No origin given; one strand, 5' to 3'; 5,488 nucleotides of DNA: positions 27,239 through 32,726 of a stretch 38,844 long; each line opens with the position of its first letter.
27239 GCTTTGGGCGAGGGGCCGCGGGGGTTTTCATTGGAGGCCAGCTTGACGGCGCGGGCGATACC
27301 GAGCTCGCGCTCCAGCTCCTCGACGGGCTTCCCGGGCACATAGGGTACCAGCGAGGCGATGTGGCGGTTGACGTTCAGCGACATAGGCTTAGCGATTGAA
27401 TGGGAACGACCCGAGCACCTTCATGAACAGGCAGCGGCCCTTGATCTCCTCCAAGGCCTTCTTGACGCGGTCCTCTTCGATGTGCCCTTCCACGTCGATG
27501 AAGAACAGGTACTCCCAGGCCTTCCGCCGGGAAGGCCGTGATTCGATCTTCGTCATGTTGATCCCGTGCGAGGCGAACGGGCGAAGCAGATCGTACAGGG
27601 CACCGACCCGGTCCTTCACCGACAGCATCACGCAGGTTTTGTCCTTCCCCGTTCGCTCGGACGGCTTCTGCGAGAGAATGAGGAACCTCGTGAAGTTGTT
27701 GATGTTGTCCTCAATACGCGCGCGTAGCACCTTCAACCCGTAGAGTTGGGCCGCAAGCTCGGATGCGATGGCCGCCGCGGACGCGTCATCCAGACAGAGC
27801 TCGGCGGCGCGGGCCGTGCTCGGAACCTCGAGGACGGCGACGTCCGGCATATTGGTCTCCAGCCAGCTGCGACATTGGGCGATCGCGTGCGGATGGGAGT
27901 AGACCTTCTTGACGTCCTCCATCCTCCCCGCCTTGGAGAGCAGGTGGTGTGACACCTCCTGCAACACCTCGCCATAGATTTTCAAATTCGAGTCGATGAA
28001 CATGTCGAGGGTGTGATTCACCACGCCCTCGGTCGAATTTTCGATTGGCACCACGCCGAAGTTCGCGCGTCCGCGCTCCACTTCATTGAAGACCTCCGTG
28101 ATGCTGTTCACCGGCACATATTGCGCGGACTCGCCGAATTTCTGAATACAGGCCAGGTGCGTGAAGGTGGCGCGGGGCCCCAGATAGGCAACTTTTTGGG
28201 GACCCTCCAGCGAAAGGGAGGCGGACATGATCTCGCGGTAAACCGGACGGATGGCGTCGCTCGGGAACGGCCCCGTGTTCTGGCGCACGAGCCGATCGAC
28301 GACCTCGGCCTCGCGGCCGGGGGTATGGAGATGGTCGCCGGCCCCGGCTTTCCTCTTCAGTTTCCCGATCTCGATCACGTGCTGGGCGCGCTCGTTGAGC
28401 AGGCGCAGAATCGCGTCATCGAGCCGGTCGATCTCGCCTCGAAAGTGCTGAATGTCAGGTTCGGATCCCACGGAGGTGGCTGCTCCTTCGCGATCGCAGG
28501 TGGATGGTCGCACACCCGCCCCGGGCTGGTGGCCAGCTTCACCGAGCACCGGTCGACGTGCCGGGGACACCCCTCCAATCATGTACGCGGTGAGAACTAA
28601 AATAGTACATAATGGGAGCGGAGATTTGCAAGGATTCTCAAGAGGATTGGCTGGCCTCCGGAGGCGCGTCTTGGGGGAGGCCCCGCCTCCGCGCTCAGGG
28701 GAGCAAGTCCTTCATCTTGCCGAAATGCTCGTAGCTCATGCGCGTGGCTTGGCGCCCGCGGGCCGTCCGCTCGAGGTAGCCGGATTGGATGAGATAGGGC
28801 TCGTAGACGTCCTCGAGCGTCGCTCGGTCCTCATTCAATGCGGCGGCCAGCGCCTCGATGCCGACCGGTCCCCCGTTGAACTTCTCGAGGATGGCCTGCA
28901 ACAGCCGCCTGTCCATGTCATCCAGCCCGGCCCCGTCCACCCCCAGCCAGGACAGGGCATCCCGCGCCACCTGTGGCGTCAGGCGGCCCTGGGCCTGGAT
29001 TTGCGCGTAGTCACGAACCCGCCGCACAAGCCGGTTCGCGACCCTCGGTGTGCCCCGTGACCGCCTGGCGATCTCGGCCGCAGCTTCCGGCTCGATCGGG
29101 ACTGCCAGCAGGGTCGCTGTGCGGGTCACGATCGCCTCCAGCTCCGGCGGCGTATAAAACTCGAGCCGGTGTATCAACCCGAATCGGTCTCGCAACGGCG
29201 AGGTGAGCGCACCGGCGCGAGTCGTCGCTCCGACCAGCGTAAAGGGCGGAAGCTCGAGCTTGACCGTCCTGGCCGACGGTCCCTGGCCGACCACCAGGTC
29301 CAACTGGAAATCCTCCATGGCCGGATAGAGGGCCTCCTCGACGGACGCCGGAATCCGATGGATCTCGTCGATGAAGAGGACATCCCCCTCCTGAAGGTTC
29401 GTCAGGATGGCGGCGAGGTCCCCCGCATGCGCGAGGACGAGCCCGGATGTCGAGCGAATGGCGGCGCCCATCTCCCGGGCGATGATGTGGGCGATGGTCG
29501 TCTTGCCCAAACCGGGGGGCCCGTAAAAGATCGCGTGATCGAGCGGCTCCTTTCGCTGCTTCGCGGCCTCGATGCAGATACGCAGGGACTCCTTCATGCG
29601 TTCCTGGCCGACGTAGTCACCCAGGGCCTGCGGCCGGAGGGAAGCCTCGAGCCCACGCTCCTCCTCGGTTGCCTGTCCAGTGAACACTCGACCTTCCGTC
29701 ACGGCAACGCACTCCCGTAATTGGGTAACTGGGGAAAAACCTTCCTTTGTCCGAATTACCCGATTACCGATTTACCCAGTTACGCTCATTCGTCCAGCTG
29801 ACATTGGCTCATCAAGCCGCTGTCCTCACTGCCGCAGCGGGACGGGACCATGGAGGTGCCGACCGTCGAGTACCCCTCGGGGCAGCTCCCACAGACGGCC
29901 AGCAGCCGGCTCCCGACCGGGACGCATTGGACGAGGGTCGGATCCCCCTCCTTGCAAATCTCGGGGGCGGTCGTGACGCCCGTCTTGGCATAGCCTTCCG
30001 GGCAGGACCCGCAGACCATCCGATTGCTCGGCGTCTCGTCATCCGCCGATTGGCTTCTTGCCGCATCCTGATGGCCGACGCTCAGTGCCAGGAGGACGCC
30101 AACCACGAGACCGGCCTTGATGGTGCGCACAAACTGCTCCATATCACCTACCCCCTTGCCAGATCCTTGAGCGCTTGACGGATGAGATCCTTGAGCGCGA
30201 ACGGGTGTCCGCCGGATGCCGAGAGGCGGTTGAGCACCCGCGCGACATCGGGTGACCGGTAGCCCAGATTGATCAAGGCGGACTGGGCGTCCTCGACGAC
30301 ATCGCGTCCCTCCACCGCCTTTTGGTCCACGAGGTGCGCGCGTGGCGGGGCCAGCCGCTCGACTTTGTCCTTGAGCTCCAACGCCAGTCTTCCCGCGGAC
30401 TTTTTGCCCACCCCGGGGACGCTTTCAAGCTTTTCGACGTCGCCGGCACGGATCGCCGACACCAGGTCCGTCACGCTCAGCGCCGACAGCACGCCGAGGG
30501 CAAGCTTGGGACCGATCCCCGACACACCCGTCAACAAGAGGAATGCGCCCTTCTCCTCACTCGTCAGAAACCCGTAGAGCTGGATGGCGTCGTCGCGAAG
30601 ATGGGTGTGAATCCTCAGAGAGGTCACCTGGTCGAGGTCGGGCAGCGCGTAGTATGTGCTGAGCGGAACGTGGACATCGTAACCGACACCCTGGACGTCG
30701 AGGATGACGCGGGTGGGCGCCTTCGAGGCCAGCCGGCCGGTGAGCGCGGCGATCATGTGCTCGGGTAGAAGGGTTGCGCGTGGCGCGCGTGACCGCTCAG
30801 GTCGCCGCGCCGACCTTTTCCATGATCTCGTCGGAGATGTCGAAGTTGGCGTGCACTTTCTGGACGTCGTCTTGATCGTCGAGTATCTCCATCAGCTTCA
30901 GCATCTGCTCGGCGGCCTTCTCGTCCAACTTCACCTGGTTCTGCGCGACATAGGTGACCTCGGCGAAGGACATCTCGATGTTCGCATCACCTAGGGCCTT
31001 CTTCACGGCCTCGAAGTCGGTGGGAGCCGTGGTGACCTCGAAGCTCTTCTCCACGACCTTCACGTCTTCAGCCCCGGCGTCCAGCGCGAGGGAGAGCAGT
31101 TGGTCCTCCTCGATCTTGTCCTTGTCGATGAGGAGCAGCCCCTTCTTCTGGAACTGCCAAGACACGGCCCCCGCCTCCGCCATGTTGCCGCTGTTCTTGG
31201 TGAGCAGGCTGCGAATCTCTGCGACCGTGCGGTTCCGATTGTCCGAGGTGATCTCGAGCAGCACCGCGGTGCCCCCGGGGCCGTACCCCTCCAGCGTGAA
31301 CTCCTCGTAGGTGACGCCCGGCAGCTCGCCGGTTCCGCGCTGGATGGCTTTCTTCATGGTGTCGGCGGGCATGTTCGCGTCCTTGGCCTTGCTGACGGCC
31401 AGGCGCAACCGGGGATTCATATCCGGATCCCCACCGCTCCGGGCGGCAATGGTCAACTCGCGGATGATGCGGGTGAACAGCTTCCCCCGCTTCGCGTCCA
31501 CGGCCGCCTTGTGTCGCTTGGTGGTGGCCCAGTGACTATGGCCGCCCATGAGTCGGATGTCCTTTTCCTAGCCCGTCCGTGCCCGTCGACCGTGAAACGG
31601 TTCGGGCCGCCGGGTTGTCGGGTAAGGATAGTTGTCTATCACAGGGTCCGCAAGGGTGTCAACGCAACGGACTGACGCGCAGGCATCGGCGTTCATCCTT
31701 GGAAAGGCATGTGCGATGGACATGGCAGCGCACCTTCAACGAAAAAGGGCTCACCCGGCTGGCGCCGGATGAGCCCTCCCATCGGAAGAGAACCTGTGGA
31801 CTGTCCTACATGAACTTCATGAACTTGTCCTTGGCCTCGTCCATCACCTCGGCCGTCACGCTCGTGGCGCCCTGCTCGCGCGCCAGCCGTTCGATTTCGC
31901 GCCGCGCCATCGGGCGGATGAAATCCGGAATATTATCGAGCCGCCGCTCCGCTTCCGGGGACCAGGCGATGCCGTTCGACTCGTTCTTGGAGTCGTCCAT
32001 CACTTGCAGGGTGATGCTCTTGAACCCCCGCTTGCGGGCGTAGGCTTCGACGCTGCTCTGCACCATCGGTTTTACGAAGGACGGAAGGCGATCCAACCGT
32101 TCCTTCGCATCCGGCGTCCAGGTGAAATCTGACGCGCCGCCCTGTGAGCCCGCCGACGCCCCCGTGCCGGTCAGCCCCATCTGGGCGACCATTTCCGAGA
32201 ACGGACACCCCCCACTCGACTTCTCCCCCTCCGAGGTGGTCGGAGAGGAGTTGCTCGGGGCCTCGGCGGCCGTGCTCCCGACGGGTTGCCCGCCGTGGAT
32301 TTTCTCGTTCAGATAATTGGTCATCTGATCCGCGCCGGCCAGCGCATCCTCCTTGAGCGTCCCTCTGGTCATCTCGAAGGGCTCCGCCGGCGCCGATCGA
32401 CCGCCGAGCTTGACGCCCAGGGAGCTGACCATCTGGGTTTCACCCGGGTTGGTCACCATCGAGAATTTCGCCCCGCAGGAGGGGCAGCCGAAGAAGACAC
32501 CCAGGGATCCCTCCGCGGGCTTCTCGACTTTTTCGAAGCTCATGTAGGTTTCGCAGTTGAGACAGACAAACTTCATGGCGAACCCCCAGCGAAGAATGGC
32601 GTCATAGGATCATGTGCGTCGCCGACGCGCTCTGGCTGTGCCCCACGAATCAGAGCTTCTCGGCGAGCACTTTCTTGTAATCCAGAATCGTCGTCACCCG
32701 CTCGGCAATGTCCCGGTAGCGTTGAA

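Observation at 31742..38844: Sulfate-assimilation operon interleaved with four non-canonical, translationally coupled genes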

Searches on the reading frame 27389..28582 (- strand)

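Call 29: search_protein_families(library=pfam, proteins=[window:27389-28582:-], max_evalue=0.0001)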
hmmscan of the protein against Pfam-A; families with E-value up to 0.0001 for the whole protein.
window:27389-28582:- (397 aa): 3 families
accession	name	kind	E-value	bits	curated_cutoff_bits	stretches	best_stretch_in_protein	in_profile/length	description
PF00800.23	PDT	-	1.9e-66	223.7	25.2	1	131-307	1-180/181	Prephenate dehydratase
PF01817.26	CM_2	-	1.5e-21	76.8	27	1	48-126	2-79/80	Chorismate mutase type II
PF01842.31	ACT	-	1.2e-14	54.1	27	1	320-381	5-65/66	ACT domain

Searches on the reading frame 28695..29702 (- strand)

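Call 29: search_protein_families(library=pfam, proteins=[window:28695-29702:-], max_evalue=0.0001)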
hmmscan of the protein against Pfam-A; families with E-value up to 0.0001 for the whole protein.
window:28695-29702:- (335 aa): 5 families
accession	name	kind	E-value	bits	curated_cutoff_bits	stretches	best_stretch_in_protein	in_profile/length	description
PF05496.18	RuvB_N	-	3.6e-77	258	27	1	22-180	1-159/159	Holliday junction DNA helicase RuvB P-loop domain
PF17864.7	AAA_lid_4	-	4e-30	103.8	27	1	183-256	1-74/74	RuvB AAA lid domain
PF05491.19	RuvB_C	-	2.9e-25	88.5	24.7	1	258-327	2-71/72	RuvB C-terminal winged helix domain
PF00004.35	AAA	-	2e-20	74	21.2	1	58-177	2-126/131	ATPase family associated with various cellular activities (AAA)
PF07728.20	AAA_5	-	4.7e-09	36.8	22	1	58-174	3-139/139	AAA domain (dynein-related subfamily)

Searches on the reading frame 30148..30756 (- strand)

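Call 29: search_protein_families(library=pfam, proteins=[window:30148-30756:-], max_evalue=0.0001)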
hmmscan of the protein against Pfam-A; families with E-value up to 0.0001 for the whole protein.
window:30148-30756:- (202 aa): 5 families
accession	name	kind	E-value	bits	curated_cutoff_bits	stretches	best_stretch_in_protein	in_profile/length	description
PF01330.27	RuvA_N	-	8.3e-20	71.1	23.6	1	1-62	1-61/61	RuvA N terminal domain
PF14520.12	HHH_5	-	3e-17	63.3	27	1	72-130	1-57/57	Helix-hairpin-helix domain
PF07499.19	RuvA_C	-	6.4e-10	39.8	24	1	152-199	1-46/47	RuvA, C-terminal domain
PF21176.3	RecR_HhH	-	7e-06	26.2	27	1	107-128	5-26/45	RecR, helix-hairpin-helix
PF00633.29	HHH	-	7e-05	22.9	24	0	102-124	5-27/30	Helix-hairpin-helix motif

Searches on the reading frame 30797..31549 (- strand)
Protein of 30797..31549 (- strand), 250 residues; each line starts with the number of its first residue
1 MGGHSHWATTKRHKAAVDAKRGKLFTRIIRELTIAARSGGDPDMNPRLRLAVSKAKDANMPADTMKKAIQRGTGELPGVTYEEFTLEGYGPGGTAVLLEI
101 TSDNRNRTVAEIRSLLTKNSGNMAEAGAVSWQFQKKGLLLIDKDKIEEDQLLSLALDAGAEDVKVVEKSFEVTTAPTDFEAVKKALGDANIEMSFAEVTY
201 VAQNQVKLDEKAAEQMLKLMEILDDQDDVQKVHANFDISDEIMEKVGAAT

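Call 29: search_protein_families(library=pfam, proteins=[window:30797-31549:-], max_evalue=0.0001)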
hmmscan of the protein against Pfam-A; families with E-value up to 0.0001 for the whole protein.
window:30797-31549:- (250 aa): 2 families
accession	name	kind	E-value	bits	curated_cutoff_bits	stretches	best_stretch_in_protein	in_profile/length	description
PF01709.26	Transcrip_reg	-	1.5e-55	187.7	27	1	81-236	1-160/160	TACO1/YebC second and third domain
PF20772.2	TACO1_YebC_N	-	9.4e-30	103.3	36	1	5-75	1-73/73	TACO1/YebC protein N-terminal domain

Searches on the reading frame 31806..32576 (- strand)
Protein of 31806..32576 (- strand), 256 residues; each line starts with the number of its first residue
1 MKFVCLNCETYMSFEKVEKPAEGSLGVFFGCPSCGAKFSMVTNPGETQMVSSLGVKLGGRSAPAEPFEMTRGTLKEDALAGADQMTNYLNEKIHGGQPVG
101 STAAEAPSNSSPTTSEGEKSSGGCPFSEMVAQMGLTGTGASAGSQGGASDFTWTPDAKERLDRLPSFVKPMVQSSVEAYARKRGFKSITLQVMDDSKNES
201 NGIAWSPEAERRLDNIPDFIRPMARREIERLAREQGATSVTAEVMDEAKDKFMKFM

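Call 3: search_protein_families(library=pfam, proteins=[window:31806-32576:-], max_evalue=0.01)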
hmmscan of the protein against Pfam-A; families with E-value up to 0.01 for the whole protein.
window:31806-32576:- (256 aa): 1 family
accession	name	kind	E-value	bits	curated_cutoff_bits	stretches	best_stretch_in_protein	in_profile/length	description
PF08369.16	PCP_red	-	1.9e-36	124.2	32.5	2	205-249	1-45/45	Proto-chlorophyllide reductase 57 kD subunit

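Call 12: search_protein_families(library=ncbifam, proteins=[window:31806-32576:-], max_evalue=0.001)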
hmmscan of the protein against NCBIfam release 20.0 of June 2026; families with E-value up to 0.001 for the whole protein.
window:31806-32576:- (256 aa): 3 families
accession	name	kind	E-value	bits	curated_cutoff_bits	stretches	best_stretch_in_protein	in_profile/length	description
TIGR01278.1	DPOR_BchB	equivalog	2e-22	79.7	490.35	2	203-252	462-511/512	ferredoxin:protochlorophyllide reductase (ATP-dependent) subunit B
NF002789.0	PRK02910.1-3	equivalog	8.2e-22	77.7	509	2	199-252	480-533/535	ferredoxin:protochlorophyllide reductase (ATP-dependent) subunit B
NF002790.0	PRK02910.1-4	equivalog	1.7e-12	46.8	912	2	195-252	471-528/530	ferredoxin:protochlorophyllide reductase (ATP-dependent) subunit B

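Call 55: search_solved_structures(query=window:31806-32576:-, max_evalue=1, show_alignments=2)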
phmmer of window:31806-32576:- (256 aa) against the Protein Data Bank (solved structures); distinct sequences matched with E-value up to 1: 11.
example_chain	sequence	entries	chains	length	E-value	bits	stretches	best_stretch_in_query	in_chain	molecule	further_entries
2l09_A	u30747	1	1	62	1.3e-05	28.6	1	203-252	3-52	Asr4154 protein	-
2kru_A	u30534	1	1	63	1.4e-05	28.4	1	203-251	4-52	Light-independent protochlorophyllide reductase subunit B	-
9buo_B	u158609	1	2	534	1.5e-05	28.3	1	201-252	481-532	Light-independent protochlorophyllide reductase subunit B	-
8vqi_B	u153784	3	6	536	1.6e-05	28.2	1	201-252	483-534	Light-independent protochlorophyllide reductase subunit B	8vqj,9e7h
3aet_B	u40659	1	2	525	1.7e-05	28.1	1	200-252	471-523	Light-independent protochlorophyllide reductase subunit B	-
3aeu_B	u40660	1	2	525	1.7e-05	28.1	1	200-252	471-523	Light-independent protochlorophyllide reductase subunit B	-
3aek_B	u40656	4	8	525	1.7e-05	28.1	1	200-252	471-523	Light-independent protochlorophyllide reductase subunit B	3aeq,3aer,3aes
8vqh_B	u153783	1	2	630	1.8e-05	28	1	201-252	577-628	Light-independent protochlorophyllide reductase subunit B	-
2xdq_B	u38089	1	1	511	9.3e-05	25.7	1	149-249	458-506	LIGHT-INDEPENDENT PROTOCHLOROPHYLLIDE REDUCTASE SUBUNIT B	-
2ynm_D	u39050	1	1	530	0.0021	21.3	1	199-252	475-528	LIGHT-INDEPENDENT PROTOCHLOROPHYLLIDE REDUCTASE SUBUNIT B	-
6jzj_A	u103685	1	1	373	0.42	13.8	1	71-201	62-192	Major fimbrium subunit FimA type-2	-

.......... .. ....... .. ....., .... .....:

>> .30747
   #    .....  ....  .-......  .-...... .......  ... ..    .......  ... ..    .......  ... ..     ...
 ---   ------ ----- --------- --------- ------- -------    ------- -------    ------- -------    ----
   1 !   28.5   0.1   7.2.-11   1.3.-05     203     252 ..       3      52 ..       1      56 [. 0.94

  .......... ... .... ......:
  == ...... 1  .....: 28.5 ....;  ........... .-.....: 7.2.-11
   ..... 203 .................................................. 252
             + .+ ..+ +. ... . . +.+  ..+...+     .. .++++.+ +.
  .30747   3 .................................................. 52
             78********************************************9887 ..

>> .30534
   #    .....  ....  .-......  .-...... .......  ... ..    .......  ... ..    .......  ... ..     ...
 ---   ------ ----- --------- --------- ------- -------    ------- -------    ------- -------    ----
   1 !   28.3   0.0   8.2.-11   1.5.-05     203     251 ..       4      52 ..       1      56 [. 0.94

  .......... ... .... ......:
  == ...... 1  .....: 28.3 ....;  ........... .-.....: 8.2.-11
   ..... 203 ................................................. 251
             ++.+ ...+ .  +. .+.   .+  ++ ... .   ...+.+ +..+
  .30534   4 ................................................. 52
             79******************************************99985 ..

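Call 86: predict_structure(protein=window:31806-32576:-)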
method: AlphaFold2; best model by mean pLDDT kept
length: 256 residues; sequences in the alignment: 1
mean_pLDDT: 55.2   pTM: 0.29
mean pLDDT of the five models: 55.2, 51.9, 51.3, 50.5, 48.5
residues with pLDDT >= 90: 6; 70-90: 68; 50-70: 61; < 50: 121
segments of 3 or more residues with pLDDT < 50: 43-149, 190-201
pLDDT, mean of each block of 10 residues (from residue 1): 56 70 66 68 45 30 30 35 45 40 29 28 34 41 40 69 65 64 60 35 81 83 83 87 86 74
secondary structure, 60 per line:
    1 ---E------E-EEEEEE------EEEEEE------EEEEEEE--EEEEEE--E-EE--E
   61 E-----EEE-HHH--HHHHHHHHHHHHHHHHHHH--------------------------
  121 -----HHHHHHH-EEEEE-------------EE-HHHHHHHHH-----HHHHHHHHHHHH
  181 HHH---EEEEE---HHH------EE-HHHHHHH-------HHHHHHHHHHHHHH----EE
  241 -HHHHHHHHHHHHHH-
elements in order: E13-18 E25-30 E37-43 E46-51 E67-69 H76-94 H126-132 E134-138 H155-163 H169-183 E187-191 H207-213 H221-234 H242-255
